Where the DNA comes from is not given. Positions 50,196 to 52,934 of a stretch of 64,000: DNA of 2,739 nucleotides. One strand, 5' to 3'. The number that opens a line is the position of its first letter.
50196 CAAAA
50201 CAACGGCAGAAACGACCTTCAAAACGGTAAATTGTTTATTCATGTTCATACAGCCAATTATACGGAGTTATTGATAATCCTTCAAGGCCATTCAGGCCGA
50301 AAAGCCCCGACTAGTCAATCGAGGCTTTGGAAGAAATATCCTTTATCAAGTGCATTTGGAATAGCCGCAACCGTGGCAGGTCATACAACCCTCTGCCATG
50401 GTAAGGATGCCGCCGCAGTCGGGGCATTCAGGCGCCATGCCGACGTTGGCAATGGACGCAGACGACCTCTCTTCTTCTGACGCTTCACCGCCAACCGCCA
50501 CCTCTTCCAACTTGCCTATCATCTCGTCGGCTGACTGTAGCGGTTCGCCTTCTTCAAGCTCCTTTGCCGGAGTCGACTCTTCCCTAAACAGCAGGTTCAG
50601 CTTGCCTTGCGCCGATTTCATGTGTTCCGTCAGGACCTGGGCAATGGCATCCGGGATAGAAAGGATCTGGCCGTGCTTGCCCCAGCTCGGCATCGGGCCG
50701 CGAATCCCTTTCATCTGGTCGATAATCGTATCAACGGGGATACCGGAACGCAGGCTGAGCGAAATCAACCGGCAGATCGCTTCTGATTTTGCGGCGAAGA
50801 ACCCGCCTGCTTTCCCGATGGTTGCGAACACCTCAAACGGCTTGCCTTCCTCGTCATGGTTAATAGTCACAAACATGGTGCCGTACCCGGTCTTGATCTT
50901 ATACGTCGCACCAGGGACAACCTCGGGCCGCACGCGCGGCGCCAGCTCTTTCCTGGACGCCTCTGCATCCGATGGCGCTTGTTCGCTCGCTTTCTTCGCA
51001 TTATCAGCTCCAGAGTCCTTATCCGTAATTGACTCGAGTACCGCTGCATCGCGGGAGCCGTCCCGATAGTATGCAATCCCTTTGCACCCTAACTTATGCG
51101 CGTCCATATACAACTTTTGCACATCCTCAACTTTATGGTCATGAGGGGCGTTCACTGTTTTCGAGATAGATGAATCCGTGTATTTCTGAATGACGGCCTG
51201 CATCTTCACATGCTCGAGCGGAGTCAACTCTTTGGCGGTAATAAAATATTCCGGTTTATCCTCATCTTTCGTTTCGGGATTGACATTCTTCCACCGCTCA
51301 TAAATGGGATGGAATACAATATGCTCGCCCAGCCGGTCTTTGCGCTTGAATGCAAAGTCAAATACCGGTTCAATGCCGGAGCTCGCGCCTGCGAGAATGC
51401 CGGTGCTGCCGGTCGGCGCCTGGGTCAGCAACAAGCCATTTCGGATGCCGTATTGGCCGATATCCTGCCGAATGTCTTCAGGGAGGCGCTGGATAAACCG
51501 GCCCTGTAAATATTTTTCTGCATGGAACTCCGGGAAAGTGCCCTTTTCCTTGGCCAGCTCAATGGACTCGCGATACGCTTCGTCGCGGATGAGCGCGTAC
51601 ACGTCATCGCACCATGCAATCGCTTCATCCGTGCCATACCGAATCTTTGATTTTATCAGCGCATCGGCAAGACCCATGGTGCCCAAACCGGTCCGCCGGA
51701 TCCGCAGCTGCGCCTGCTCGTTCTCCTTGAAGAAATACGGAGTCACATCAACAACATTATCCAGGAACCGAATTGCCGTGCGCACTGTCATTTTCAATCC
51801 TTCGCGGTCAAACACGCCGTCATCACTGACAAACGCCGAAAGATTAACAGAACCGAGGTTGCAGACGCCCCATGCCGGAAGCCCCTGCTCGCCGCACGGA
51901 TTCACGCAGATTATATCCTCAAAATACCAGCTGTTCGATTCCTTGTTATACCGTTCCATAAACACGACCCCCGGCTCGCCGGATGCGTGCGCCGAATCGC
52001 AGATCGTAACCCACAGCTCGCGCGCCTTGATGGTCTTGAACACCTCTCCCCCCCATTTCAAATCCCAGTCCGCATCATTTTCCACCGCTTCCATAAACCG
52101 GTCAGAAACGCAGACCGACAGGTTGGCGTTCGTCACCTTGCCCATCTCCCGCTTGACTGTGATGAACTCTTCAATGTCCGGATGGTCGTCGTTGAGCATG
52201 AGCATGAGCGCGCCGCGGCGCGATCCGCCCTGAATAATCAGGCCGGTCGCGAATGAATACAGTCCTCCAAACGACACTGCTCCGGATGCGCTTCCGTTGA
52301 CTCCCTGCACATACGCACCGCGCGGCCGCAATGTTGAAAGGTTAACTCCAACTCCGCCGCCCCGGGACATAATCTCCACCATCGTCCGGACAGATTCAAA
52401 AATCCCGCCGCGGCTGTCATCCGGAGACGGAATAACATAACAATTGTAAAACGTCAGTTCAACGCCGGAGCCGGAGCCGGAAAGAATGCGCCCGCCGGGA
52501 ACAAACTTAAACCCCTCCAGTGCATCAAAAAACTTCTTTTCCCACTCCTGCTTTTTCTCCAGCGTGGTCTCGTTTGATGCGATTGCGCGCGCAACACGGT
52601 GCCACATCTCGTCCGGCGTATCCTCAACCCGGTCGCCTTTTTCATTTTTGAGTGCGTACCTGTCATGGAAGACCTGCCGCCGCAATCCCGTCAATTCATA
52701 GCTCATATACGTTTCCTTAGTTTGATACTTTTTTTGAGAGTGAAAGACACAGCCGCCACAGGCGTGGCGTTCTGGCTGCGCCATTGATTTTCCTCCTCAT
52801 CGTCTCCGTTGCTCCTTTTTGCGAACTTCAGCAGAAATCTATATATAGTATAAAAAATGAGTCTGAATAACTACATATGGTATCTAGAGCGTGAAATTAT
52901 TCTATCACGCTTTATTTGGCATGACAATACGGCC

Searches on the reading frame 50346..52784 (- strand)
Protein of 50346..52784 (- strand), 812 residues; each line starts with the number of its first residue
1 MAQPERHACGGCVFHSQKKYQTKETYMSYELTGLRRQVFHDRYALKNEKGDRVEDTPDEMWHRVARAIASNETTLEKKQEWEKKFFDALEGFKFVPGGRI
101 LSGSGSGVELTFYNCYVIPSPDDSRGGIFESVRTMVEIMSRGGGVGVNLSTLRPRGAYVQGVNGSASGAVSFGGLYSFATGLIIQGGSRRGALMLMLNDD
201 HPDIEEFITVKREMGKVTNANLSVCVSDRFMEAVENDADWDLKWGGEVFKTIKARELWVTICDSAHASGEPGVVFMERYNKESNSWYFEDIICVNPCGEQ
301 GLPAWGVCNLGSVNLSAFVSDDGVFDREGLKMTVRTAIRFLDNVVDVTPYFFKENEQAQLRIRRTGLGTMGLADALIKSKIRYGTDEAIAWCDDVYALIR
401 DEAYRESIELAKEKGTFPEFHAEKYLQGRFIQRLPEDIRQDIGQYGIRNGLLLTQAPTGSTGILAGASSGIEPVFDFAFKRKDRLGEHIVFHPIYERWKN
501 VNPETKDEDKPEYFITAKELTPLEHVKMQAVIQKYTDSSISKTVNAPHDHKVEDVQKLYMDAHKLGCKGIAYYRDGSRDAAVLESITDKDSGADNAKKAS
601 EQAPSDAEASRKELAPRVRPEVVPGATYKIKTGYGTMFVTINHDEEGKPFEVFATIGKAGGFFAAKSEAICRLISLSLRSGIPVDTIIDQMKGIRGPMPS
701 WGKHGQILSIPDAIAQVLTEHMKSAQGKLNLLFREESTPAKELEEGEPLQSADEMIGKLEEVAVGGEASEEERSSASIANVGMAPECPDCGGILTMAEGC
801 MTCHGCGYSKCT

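Call 51: search_protein_families(library=pfam, proteins=[window:50346-52784:-])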
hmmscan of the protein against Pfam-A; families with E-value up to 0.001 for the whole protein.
window:50346-52784:- (812 aa): 3 families
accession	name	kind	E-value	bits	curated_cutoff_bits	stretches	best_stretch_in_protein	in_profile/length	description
PF02867.20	Ribonuc_red_lgC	-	7.1e-120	401.5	23.9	1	115-573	3-523/523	Ribonucleotide reductase, barrel domain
PF12637.14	TSCPD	-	6.1e-23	81.4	22.8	1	627-722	2-88/88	TSCPD domain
PF00317.26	Ribonuc_red_lgN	-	6.3e-18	65.1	28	1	34-106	6-74/77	Ribonucleotide reductase, all-alpha domain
